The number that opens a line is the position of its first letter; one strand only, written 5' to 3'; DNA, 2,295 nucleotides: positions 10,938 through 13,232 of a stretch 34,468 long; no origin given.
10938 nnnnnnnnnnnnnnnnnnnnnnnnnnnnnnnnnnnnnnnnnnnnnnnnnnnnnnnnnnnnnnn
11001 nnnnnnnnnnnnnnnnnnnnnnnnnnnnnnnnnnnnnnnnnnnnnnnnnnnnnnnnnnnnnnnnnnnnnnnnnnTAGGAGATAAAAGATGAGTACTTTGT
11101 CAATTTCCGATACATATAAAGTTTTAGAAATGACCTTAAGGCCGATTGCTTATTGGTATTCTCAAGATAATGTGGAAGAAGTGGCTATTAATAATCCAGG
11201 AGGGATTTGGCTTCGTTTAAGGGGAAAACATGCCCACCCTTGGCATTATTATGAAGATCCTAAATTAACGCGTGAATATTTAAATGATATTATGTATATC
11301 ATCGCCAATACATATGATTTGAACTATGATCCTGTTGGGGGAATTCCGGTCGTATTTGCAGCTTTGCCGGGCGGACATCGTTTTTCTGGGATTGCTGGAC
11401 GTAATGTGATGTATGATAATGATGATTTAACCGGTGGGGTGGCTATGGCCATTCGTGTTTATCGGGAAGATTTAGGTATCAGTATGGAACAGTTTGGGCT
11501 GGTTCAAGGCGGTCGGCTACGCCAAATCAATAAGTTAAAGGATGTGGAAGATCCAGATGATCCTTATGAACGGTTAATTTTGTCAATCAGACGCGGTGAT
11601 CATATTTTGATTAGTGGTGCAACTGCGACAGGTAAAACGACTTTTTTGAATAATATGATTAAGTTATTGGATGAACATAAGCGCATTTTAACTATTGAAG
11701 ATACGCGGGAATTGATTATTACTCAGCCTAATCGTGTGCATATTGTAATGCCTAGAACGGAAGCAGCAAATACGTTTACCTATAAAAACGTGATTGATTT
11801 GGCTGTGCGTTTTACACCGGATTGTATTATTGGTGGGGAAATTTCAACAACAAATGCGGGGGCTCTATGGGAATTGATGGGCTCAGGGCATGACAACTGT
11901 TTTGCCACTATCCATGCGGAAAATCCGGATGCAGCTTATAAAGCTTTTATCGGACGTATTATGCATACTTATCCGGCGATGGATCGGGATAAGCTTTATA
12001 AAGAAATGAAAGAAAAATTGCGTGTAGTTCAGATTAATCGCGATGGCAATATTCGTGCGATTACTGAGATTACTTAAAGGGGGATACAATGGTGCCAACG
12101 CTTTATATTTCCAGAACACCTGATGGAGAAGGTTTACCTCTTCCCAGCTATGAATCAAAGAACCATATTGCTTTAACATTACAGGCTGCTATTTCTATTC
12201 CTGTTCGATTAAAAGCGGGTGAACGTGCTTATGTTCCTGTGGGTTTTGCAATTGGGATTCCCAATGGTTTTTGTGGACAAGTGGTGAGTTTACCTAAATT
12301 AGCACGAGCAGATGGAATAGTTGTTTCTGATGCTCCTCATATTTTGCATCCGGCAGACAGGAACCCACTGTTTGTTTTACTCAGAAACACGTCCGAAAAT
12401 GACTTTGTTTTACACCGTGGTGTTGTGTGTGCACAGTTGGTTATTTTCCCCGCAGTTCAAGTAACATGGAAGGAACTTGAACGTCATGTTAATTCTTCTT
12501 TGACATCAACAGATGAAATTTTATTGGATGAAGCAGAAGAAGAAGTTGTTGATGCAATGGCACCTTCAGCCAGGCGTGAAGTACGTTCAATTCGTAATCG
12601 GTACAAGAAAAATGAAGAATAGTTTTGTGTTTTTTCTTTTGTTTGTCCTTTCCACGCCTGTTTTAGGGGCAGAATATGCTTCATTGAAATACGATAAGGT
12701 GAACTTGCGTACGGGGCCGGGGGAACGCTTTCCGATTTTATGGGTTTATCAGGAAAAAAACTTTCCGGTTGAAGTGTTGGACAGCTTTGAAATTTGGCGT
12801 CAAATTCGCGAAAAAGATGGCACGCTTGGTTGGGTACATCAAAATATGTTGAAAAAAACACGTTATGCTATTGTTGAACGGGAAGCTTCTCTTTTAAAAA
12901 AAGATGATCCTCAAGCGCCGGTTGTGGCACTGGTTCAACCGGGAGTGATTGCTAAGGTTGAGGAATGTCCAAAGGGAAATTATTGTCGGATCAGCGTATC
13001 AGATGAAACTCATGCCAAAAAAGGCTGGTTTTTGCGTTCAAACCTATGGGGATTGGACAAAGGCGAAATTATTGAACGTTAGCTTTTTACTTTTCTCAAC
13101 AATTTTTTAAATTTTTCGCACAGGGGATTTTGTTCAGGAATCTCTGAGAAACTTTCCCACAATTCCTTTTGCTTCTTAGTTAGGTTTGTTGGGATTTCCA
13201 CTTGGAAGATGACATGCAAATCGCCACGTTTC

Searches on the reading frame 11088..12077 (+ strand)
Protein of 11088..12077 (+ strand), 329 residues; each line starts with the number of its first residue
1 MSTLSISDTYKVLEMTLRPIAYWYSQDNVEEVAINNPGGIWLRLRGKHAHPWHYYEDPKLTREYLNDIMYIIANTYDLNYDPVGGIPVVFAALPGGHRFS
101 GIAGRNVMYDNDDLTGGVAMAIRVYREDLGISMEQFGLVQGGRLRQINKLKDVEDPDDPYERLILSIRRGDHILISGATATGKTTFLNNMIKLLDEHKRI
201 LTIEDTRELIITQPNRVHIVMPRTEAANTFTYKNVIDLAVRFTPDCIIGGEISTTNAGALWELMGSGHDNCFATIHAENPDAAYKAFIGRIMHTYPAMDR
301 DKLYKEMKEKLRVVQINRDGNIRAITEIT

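Call 6: search_protein_families(library=pfam, proteins=[window:11088-12077:+], max_evalue=0.01)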
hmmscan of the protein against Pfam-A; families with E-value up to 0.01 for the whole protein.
window:11088-12077:+ (329 aa): 7 families
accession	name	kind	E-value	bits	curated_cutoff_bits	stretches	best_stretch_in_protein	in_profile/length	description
PF00437.27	T2SSE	-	1.5e-20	73.7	24.9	1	147-279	121-247/370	Type II/IV secretion system protein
PF01580.24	FtsK_SpoIIIE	-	0.00036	20.5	24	1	167-191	35-60/221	FtsK/SpoIIIE family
PF00270.35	DEAD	-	0.0022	18.2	26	1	163-218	7-66/167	DEAD/DEAH box helicase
PF12775.13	AAA_7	-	0.003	17.6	25.8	0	166-199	29-62/181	P-loop containing dynein motor region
PF09818.15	ABC_ATPase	-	0.0033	16.9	23.2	1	165-219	75-124/283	P-loop domain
PF13555.12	AAA_29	-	0.0095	16.1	27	0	167-198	19-50/61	P-loop containing region of AAA domain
PF04851.21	ResIII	-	0.0096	16.3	22.5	0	167-224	19-80/164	Type III restriction enzyme, res subunit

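Call 7: search_protein_families(library=ncbifam, proteins=[window:11088-12077:+], max_evalue=0.001)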
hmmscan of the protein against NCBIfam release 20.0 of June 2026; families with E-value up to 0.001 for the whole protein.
window:11088-12077:+ (329 aa): 20 families
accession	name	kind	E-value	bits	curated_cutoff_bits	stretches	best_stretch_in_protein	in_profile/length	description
TIGR02788.1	VirB11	equivalog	3.7e-42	144.4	249.95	1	23-328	1-306/308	P-type DNA transfer ATPase VirB11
NF010475.0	PRK13900.1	equivalog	2e-30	106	389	1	8-328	3-322/333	type IV secretion system ATPase VirB11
NF010425.0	PRK13851.1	equivalog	1.1e-24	86.9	461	1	12-288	6-281/344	type IV secretion system protein VirB11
TIGR02782.1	TrbB_P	equivalog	2.6e-21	76.2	304.55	1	165-328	131-290/303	P-type conjugative transfer ATPase TrbB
TIGR03819.1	heli_sec_ATPase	hypoth_equivalog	2.4e-20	73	373.15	1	168-313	176-321/340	TadA family conjugal transfer-associated ATPase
NF058587.1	archaellum_moto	equivalog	1e-16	60.8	550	1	87-279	212-385/527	archaellum flagellar ATPase motor FlaI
TIGR01420.1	pilT_fam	subfamily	2.6e-15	56.5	319.1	1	172-314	124-262/343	PilT/PilU family type 4a pilus ATPase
NF010469.0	PRK13894.1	subfamily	2.4e-14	53.4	508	1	161-328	140-304/320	conjugal transfer ATPase TrbB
NF041000.1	ATPase_ComGA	equivalog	2.3e-12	46.5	300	1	172-284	130-239/267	competence type IV pilus ATPase ComGA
NF053672.1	bindosome_BasE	exception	1.5e-11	43.7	1000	1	174-279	274-380/512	bindosome assembly system ATPase subunit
NF010407.0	PRK13833.1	subfamily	2.7e-11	43.5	499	1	172-285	146-257/323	conjugal transfer protein TrbB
TIGR02525.1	plasmid_TraJ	equivalog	1.9e-08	33.7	368.3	1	173-314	152-292/372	plasmid transfer ATPase TraJ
TIGR02533.1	type_II_gspE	equivalog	4.8e-05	22.2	630.25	1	172-257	245-326/486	type II secretion system ATPase GspE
NF053534.1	T4PilAsmATPsTfpB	equivalog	0.00013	20.5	850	1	172-257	338-419/584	type IV pilus assembly ATPase TfpB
TIGR02868.1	CydC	equivalog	0.00024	19.9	329.05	1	161-208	352-399/530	thiol reductant ABC exporter subunit CydC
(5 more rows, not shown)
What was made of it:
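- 11088..12077 (+): VirB11 ATPase (329 aa), the last gene of the cluster. NCBIfam VirB11 E=3.7e-42 and Pfam T2SSE (calls 6, 7).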

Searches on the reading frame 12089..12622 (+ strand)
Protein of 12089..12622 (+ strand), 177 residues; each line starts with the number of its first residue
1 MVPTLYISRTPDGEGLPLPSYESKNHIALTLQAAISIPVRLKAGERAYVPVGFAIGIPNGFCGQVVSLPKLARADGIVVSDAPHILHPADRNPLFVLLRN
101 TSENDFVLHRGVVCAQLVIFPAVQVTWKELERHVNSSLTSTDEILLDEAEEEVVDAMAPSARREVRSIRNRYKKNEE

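Call 6: search_protein_families(library=pfam, proteins=[window:12089-12622:+], max_evalue=0.01)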
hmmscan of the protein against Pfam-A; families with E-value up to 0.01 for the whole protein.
window:12089-12622:+ (177 aa): 2 families
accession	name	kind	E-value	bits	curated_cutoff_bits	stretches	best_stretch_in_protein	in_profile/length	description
PF22769.1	DCD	-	0.00059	20.4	27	1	54-120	86-151/153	dCTP deaminase-like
PF00692.24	dUTPase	-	0.00069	19.8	22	1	37-130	22-112/129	dUTPase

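Call 7: search_protein_families(library=ncbifam, proteins=[window:12089-12622:+], max_evalue=0.001)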
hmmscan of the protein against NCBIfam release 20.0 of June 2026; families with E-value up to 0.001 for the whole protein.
window:12089-12622:+ (177 aa): 2 families
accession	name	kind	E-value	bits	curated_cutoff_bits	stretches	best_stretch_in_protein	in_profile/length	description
NF001862.0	PRK00601.1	equivalog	2.8e-19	69.2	103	1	10-136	11-137/150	dUTP diphosphatase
TIGR00576.1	dut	superfamily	2.2e-12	46.9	102.55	1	13-131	8-126/143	dUTP diphosphatase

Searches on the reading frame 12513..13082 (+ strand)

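Call 6: search_protein_families(library=pfam, proteins=[window:12513-13082:+], max_evalue=0.01)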
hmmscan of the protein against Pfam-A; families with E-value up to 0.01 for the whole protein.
window:12513-13082:+ (189 aa): 2 families
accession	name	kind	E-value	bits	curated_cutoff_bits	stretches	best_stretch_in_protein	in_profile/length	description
PF06347.19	SH3_4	-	4.3e-18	65.3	24.1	2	59-113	1-54/56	Bacterial SH3 domain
PF08239.17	SH3_3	-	5.4e-10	39.8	27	1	62-113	2-53/54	Bacterial SH3 domain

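Call 7: search_protein_families(library=ncbifam, proteins=[window:12513-13082:+], max_evalue=0.001)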
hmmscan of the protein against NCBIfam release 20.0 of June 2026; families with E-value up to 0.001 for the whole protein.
window:12513-13082:+ (189 aa): 1 family
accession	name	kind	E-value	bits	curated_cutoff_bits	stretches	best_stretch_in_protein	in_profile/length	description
TIGR04211.1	SH3_and_anchor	equivalog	1.2e-05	25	65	1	62-118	7-63/198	TIGR04211 family SH3 domain-containing protein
